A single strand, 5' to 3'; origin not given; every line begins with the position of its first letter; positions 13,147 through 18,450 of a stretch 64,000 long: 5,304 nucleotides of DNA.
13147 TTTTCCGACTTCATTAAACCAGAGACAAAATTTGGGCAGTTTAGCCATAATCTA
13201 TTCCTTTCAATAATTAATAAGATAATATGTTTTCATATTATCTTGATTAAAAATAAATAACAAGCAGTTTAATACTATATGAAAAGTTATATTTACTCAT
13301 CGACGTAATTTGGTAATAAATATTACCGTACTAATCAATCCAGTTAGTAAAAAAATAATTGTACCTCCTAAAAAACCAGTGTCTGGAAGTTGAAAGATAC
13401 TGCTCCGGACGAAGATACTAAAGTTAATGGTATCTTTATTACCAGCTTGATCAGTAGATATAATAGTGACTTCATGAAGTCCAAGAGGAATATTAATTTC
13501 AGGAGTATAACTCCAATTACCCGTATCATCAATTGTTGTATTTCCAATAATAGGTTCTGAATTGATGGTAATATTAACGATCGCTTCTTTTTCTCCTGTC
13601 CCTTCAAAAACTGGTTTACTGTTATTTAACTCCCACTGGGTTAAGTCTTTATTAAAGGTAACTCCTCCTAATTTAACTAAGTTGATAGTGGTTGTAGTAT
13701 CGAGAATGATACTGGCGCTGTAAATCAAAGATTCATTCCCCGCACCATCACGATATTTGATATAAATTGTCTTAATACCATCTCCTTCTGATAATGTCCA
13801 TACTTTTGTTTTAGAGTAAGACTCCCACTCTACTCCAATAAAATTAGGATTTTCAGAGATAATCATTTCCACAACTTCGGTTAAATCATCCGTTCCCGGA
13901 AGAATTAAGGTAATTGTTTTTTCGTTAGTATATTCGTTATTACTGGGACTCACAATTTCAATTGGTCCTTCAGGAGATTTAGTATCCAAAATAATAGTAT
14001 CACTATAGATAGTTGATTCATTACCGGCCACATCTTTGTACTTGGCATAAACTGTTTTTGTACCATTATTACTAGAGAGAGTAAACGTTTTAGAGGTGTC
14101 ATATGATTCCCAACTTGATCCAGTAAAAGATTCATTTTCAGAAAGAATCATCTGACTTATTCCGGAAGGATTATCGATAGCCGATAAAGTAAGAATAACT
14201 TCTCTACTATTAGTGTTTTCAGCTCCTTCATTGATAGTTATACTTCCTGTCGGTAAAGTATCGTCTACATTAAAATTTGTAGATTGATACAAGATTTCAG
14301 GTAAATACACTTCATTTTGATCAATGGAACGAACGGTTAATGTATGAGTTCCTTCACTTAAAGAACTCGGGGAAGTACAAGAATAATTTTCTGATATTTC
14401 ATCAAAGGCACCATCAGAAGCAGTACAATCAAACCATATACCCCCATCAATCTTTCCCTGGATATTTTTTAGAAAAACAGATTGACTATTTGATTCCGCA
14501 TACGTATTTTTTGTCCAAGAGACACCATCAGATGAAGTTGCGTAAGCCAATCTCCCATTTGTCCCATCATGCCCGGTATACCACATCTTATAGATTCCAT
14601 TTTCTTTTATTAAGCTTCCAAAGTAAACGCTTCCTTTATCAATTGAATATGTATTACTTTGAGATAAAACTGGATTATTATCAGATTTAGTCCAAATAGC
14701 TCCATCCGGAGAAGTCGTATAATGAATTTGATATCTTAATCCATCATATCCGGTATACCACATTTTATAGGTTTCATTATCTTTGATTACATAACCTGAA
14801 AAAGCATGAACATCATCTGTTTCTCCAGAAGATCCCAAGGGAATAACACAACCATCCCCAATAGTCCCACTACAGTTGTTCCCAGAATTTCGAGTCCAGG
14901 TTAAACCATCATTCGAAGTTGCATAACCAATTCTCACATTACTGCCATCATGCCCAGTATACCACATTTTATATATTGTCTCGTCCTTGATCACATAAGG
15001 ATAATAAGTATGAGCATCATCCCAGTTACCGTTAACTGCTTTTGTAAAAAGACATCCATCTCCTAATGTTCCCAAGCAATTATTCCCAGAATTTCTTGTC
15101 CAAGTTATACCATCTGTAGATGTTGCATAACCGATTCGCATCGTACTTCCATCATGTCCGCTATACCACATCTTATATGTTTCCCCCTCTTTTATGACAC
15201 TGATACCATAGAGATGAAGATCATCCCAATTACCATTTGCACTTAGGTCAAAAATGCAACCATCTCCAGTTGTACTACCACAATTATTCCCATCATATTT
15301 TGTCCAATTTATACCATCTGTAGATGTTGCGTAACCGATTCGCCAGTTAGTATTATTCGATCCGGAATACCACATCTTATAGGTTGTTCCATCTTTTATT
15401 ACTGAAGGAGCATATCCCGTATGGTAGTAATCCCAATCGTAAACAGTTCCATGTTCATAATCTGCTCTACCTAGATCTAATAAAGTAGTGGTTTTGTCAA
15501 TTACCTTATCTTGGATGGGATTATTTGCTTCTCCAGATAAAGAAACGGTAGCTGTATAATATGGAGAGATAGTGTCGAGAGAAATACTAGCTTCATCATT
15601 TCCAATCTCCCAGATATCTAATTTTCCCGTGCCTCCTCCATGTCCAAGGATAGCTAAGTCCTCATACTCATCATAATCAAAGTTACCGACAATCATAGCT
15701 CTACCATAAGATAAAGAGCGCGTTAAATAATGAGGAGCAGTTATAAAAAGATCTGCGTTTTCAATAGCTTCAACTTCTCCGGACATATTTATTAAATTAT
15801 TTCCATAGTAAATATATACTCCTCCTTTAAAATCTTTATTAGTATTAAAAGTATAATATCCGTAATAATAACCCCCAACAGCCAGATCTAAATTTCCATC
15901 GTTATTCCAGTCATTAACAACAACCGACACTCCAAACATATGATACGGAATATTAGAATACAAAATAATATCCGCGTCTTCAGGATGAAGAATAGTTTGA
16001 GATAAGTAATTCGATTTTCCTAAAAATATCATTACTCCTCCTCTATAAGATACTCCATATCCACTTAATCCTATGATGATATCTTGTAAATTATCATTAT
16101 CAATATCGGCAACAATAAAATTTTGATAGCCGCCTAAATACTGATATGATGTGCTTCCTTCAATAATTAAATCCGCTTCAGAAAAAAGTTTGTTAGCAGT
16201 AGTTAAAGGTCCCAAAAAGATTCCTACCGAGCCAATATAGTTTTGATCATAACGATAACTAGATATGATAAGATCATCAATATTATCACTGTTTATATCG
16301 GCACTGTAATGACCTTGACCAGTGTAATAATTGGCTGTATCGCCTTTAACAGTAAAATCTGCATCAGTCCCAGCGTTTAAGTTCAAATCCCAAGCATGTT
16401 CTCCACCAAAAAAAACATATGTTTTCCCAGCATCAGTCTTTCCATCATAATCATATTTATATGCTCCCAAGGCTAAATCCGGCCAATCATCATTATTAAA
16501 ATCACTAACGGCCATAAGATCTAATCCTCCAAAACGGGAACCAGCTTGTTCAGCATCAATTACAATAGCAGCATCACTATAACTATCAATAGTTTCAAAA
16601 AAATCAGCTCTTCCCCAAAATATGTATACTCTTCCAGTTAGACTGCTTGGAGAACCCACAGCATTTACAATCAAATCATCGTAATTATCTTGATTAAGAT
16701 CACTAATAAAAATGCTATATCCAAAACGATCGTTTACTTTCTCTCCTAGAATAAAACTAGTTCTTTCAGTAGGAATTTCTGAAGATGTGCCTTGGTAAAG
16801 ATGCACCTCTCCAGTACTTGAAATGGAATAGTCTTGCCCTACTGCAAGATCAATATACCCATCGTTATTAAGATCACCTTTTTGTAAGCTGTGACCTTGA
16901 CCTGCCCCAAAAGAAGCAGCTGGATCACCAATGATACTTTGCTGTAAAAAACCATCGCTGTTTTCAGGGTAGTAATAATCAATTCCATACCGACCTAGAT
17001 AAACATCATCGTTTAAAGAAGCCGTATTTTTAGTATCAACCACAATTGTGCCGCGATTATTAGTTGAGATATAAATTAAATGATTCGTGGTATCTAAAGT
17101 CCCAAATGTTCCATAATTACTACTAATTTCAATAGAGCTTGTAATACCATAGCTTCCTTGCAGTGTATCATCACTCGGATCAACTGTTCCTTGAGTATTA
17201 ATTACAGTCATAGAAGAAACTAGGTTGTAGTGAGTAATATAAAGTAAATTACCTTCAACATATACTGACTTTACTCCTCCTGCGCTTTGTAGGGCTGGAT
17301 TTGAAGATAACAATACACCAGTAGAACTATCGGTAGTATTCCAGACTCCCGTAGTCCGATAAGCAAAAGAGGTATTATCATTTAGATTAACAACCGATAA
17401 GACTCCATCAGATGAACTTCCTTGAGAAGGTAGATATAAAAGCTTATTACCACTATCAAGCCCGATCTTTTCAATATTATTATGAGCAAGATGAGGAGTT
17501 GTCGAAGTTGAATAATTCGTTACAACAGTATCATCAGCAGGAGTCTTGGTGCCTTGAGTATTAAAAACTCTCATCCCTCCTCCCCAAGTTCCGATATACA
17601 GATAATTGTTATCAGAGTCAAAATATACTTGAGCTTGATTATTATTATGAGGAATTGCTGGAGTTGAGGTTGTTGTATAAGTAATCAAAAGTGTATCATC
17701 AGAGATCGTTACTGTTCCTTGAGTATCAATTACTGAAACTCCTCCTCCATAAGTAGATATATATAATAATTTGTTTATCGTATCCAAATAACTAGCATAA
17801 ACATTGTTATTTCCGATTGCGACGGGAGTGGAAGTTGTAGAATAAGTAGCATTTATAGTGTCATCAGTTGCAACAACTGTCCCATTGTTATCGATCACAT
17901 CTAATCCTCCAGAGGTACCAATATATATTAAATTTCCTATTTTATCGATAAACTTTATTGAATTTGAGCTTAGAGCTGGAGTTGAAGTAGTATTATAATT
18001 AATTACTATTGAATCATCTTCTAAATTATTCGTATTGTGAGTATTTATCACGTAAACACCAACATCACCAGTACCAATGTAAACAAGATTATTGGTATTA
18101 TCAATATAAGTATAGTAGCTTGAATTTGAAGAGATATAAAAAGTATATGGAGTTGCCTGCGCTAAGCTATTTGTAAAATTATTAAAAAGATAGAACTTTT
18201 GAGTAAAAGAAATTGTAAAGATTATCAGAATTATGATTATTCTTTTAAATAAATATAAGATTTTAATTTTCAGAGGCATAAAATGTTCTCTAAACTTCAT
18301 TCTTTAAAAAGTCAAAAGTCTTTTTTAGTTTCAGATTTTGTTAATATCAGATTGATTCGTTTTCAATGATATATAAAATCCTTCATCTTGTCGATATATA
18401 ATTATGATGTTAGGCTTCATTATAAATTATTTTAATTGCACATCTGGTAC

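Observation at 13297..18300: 1667-aa sortase-anchored surface protein built from three different beta-propeller modules plus Ig/Big_5 domains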

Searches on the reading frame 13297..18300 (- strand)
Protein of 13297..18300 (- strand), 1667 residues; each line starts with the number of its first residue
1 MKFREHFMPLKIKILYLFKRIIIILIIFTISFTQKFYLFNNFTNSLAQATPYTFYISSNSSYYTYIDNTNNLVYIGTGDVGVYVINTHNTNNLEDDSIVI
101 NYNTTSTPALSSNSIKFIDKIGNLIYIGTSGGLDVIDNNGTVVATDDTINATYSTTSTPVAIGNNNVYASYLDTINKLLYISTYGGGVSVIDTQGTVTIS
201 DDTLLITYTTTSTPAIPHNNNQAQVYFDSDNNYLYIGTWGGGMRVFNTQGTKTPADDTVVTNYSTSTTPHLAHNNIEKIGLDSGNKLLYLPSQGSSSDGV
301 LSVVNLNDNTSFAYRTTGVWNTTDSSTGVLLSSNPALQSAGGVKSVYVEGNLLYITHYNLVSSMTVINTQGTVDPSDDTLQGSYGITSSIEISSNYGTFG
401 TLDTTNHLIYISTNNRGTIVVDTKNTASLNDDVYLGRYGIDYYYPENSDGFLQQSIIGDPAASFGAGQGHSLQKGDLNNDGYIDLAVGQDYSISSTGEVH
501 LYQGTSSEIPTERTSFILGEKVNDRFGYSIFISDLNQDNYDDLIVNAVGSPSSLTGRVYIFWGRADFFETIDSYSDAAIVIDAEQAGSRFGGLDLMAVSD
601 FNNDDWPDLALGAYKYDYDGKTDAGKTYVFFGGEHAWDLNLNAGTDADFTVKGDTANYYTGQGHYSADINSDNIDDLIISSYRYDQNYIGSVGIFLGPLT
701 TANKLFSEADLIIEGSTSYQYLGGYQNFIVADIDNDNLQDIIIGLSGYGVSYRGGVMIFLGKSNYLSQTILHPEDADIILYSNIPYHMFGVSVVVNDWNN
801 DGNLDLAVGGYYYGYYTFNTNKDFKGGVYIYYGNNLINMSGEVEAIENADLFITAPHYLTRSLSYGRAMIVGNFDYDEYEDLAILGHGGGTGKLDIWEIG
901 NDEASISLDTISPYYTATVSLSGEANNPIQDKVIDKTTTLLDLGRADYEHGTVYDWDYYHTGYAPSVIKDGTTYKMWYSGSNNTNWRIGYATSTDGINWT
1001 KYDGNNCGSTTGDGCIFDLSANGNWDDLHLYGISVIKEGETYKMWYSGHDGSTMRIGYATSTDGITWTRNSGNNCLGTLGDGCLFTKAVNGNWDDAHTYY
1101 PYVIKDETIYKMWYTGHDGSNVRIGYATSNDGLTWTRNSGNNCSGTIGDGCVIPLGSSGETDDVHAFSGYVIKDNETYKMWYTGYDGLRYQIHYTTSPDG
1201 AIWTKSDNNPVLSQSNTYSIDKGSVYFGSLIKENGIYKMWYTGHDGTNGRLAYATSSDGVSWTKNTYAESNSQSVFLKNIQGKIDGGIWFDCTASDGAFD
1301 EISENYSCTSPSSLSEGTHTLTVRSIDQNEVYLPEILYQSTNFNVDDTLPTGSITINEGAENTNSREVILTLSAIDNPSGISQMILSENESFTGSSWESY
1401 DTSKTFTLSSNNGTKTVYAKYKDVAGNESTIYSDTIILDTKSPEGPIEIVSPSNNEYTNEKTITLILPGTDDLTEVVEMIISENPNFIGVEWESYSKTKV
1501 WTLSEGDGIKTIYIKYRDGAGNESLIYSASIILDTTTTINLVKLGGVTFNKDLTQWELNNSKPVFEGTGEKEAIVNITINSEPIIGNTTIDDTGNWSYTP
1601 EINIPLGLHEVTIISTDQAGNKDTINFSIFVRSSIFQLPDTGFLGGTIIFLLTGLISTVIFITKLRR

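Call 3: search_protein_families(library=pfam, proteins=[window:13297-18300:-], max_evalue=1)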
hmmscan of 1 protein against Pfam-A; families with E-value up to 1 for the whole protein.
window:13297-18300:- (1667 aa): 8 families
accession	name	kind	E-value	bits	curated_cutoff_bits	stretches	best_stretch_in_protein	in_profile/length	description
PF01839.29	FG-GAP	-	1.3e-19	70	22.1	4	597-630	6-37/37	FG-GAP repeat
PF19077.6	Big_13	-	1.6e-19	70.7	27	2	1559-1628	25-97/102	Bacterial Ig-like domain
PF04041.19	Glyco_hydro_130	-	1.1e-11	44.7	26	3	1171-1275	104-206/320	beta-1,4-mannooligosaccharide phosphorylase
PF13517.12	FG-GAP_3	-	3.4e-07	31.2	26.9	4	476-545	1-61/61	FG-GAP-like repeat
PF17936.7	Big_6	-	6e-05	23.6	27.6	1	1554-1622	6-73/83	Bacterial Ig domain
PF09136.16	Glucodextran_B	-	0.0019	18.5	27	1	1565-1631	21-81/83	Glucodextranase, domain B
PF02494.22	HYR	-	0.0029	18.4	21.7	1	1597-1630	47-80/81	HYR domain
PF09912.14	DUF2141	-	0.29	11.5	24.4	0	423-470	42-88/112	Uncharacterized protein conserved in bacteria (DUF2141)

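Call 4: search_protein_families(library=ncbifam, proteins=[window:13297-18300:-], max_evalue=1)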
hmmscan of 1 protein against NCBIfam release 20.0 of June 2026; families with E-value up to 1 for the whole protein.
window:13297-18300:- (1667 aa): 6 families
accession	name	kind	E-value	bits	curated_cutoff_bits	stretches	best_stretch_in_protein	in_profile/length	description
NF058598.1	BetMansidBT3780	equivalog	1.7e-10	40.6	550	2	1052-1138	91-171/366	beta-1,2-mannosidase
NF040520.1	Ig_like_BLP2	equivalog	4.7e-10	38.2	750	1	1557-1624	534-600/730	Ig-like repeat protein Blp2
NF047446.1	barrel_OmpL47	domain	2.3e-09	37.6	40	1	1365-1433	4-63/68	OmpL47-type beta-barrel domain-containing protein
NF052550.1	BManbPhaseBMBP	equivalog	4.5e-08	32.8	450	2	1053-1138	57-133/296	beta-1,2-mannobiose phosphorylase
NF033510.3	Ca_tandemer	repeat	4.5e-07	30.2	50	1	1550-1622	20-95/96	Ca2+-stabilized repeat-containing adhesin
TIGR01719.1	euk_UDPppase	equivalog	0.021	14.1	249.95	1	124-173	113-160/287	uridine phosphorylase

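Call 5: search_solved_structures(query=window:13297-18300:-, max_evalue=1)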
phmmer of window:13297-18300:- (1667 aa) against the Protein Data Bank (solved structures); distinct sequences matched with E-value up to 1: 59.
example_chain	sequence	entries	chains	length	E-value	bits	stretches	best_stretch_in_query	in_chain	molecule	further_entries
9ind_A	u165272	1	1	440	1.5e-09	39.2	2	488-617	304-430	Integrin alpha-V heavy chain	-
3v4p_A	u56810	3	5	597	1.8e-09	38.9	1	464-617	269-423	Integrin alpha-4 | Integrin alpha4 subunit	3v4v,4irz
9p95_A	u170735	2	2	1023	5.5e-09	37.3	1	464-617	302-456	Integrin alpha-4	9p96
7ceb_A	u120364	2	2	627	8.4e-09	36.7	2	474-549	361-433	Integrin alpha-6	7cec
8tcf_A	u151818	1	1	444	2.1e-08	35.4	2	468-547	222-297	Integrin alpha-V heavy chain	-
8tcg_A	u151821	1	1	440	2.4e-08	35.2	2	468-547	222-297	Integrin alpha-V heavy chain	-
5nem_A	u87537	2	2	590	3.4e-08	34.7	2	468-547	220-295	Integrin alpha-V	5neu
5ner_A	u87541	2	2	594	3.4e-08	34.7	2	468-547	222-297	Integrin alpha-V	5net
4um9_A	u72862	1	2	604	3.4e-08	34.7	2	468-547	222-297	Integrin alpha-V heavy chain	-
9cz7_A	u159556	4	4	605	3.4e-08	34.7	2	468-547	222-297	Integrin alpha-V heavy chain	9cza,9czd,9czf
4um8_A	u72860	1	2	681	4.8e-08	34.2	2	468-547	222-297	INTEGRIN ALPHA-V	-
9xmm_A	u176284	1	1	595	4.8e-08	34.2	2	468-547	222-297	Integrin alpha-V heavy chain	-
6om2_A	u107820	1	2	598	4.9e-08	34.2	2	468-547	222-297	Integrin alpha-V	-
6om1_A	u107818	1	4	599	4.9e-08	34.2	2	468-547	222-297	Integrin alpha-V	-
5ffg_A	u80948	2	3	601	4.9e-08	34.2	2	468-547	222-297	Integrin alpha-V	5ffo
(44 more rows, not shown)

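Call 10: find_homologous_proteins(query=window:13297-18300:-, max_evalue=0.00001)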
Query window:13297-18300:- (1667 aa): 32 proteins with E <= 0.00001 among 8000 candidates.
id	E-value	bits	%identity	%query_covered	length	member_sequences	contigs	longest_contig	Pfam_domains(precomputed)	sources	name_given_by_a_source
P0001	0.0e+0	3747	100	100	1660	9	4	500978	PF01839.30,PF22847.3,PF13517.13,PF04041.20,PF19077.7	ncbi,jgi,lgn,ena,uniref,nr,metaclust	ncbi:hypothetical protein A2X44_00475 [candidate division CPR3 bacterium GWF2_35_18]|uniref:Laminin 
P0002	0.0e+0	1280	51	72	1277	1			PF01839.30,PF13517.13,PF04041.20,PF09136.17,PF19077.7,PF17936.8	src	-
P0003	6.2e-261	888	38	80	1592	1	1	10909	PF01839.30,PF13517.13,PF19077.7,PF17936.8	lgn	-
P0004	5.6e-164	566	46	23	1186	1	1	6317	PF08309.18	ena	-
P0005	1.5e-123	432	39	23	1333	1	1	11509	-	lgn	-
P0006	3.1e-117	411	36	22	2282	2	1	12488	PF13715.13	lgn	-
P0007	7.3e-79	284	33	24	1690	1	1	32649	PF13715.13,PF03160.21,PF13620.13,PF22904.4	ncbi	-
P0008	1.2e-77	280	42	22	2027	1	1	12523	PF13715.13,PF13620.13,PF06739.18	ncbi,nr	ncbi:MAG: SBBP repeat-containing protein [Patescibacteria group bacterium]|nr:SBBP repeat-containing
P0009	3.7e-72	262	37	22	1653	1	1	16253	-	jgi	jgi:hypothetical protein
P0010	7.5e-71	257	41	24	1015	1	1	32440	-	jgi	-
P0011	3.8e-70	255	42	16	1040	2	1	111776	PF19077.7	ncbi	ncbi:MAG: Ig-like domain-containing protein [Candidatus Moraniibacteriota bacterium]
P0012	1.4e-69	253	38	25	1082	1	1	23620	-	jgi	-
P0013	5.9e-69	251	46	16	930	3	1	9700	PF24996.1,PF07646.22,PF13418.13,PF13964.13,PF24681.2,PF13415.13,PF24981.2,PF01344.32,PF25210.2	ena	-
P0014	1.5e-68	250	47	19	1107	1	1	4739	PF09136.17,PF19077.7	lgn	-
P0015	2.2e-65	239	31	25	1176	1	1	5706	PF01471.24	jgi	jgi:peptidoglycan hydrolase-like protein with peptidoglycan-binding domain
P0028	3.3e-26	109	46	10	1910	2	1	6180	PF22847.3,PF05593.20,PF04041.20,PF25023.2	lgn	-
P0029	4.0e-24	103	35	9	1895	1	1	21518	PF22352.3,PF13205.13,PF12245.15,PF19077.7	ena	-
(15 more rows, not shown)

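Call 49: find_related_loci(query=P0001, collection=genome_contigs, flank=10000)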
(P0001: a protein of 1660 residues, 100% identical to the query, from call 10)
Query P0001 (1660 aa) in genome_contigs; peptide patterns used: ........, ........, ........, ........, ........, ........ (x = any residue, [..] = any of these).
91 stretches matched a pattern; 2 encode a relative of the query (tblastn E <= 1e-3); 2 distinct loci.
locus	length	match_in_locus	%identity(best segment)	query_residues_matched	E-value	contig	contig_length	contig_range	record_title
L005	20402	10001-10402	30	449-604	2e-6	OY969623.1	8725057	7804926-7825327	MAG: uncultured Gemmataceae bacterium isolate MFD06742.bin.c.1 genome assembly, chromosome: 1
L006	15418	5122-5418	30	589-701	1e-5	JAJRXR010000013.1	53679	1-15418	MAG: Planctomycetota bacterium isolate Dive96_bin3.179 k141_714476, whole genome shotgun sequence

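Call 51: find_encoding_contigs(protein=P0003, flank=10000, max_places=3)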
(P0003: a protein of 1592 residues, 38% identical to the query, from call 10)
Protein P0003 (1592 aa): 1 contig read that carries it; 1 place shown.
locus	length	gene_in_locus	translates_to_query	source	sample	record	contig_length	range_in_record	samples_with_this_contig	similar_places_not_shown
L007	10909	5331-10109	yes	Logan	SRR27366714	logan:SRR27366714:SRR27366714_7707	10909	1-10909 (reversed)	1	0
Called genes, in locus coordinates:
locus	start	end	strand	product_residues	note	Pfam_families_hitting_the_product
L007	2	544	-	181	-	?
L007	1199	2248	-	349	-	PF13245:AAA_19, PF13604:AAA_30, PF18335:SH3_13, PF13538:UvrD_C_2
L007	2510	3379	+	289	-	-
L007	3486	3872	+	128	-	-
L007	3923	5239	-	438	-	PF00070:Pyr_redox (faint), PF00890:FAD_binding_2 (weak), PF01134:GIDA (faint), PF01266:DAO (faint), PF03486:HI0933_like, PF12831:FAD_oxidored, PF13738:Pyr_redox_3, PF22780:HI0933_like_1st, +1 more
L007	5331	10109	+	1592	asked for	PF01839:FG-GAP (weak), PF13517:FG-GAP_3 (weak), PF01839:FG-GAP, PF13517:FG-GAP_3 (weak), PF17936:Big_6 (weak), PF19077:Big_13 (weak)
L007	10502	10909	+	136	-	?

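Call 52: find_encoding_contigs(protein=P0001, flank=10000, max_places=6)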
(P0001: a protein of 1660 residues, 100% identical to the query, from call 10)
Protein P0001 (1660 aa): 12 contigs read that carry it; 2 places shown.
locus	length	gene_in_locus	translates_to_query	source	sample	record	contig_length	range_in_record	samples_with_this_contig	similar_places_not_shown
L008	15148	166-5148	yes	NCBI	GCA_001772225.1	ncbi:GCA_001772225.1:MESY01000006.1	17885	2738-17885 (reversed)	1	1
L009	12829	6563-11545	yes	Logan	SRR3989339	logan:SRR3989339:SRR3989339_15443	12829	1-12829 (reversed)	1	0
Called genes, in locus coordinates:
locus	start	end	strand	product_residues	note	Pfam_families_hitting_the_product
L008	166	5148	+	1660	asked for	PF01839:FG-GAP (faint), PF13517:FG-GAP_3 (weak), PF04041:Glyco_hydro_130 (faint), PF22847:Glyco_hydro_43_rel (faint), PF19077:Big_13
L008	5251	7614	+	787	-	PF01326:PPDK_N, PF00391:PEP-utilizers, PF02896:PEP-utilizers_C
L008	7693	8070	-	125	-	PF00072:Response_reg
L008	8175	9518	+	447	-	PF03952:Enolase_N, PF00113:Enolase_C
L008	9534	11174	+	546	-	PF01676:Metalloenzyme, PF06415:iPGM_N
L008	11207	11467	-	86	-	-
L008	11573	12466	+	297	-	PF00316:FBPase, PF18913:FBPase_C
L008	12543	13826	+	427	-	PF01116:F_bP_aldolase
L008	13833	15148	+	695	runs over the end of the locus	PF02629:CoA_binding, PF13380:CoA_binding_2, PF13607:Succ_CoA_lig, PF19045:Ligase_CoA_2 (weak), PF13549:ATP-grasp_5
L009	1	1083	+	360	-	?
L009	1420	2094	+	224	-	PF01746:tRNA_m1G_MT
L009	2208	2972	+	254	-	PF01145:Band_7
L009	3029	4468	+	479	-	PF02878:PGM_PMM_I, PF02879:PGM_PMM_II, PF00408:PGM_PMM_IV (faint), PF02880:PGM_PMM_III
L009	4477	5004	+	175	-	PF00149:Metallophos, PF12850:Metallophos_2, PF14582:Metallophos_3 (faint)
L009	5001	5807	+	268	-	PF00459:Inositol_P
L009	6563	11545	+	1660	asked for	PF01839:FG-GAP (faint), PF13517:FG-GAP_3 (weak), PF04041:Glyco_hydro_130 (faint), PF22847:Glyco_hydro_43_rel (faint), PF19077:Big_13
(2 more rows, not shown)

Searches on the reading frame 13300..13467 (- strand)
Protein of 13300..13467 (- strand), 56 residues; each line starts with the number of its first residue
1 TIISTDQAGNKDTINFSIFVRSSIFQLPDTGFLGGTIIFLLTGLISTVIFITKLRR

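Call 67: search_protein_families(library=pfam, proteins=[window:13300-13467:-], max_evalue=10)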
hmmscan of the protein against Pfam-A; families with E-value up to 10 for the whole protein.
seq(56 aa): 1 family
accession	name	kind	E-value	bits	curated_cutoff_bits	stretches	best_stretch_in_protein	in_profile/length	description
PF00746.26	Gram_pos_anchor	-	0.062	13.7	20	1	25-49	7-30/43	LPXTG cell wall anchor motif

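Call 68: search_protein_families(library=ncbifam, proteins=[window:13300-13467:-], max_evalue=10)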
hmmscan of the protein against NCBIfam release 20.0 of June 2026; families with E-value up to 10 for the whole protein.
seq(56 aa): 0 families

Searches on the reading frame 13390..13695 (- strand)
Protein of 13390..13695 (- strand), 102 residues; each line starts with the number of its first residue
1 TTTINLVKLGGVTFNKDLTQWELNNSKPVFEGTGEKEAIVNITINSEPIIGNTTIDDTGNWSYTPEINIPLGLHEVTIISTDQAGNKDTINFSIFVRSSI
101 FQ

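Call 12: search_protein_families(library=pfam, proteins=[window:13390-13695:-], max_evalue=10)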
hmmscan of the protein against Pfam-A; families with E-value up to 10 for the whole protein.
seq(102 aa): 8 families
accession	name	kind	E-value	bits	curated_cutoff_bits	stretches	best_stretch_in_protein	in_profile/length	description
PF19077.6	Big_13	-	1e-12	48.9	27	1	24-93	25-97/102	Bacterial Ig-like domain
PF17936.7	Big_6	-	4.1e-06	27.4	27.6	1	19-87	6-73/83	Bacterial Ig domain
PF02494.22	HYR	-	0.0014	19.4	21.7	1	62-95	47-80/81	HYR domain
PF09136.16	Glucodextran_B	-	0.0016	18.7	27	1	29-96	20-81/83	Glucodextranase, domain B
PF17963.7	Big_9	-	0.0073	17.6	23.6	1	42-94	37-88/89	Bacterial Ig domain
PF19076.6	CshA_repeat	-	0.0077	17.3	27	1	9-92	20-99/103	Surface adhesin CshA repetitive domain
PF03422.21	CBM_6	-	0.043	14.6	28.9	1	38-92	60-118/125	Carbohydrate binding module (family 6)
PF05031.18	NEAT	-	0.14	13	32.8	1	37-94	41-87/119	Iron Transport-associated domain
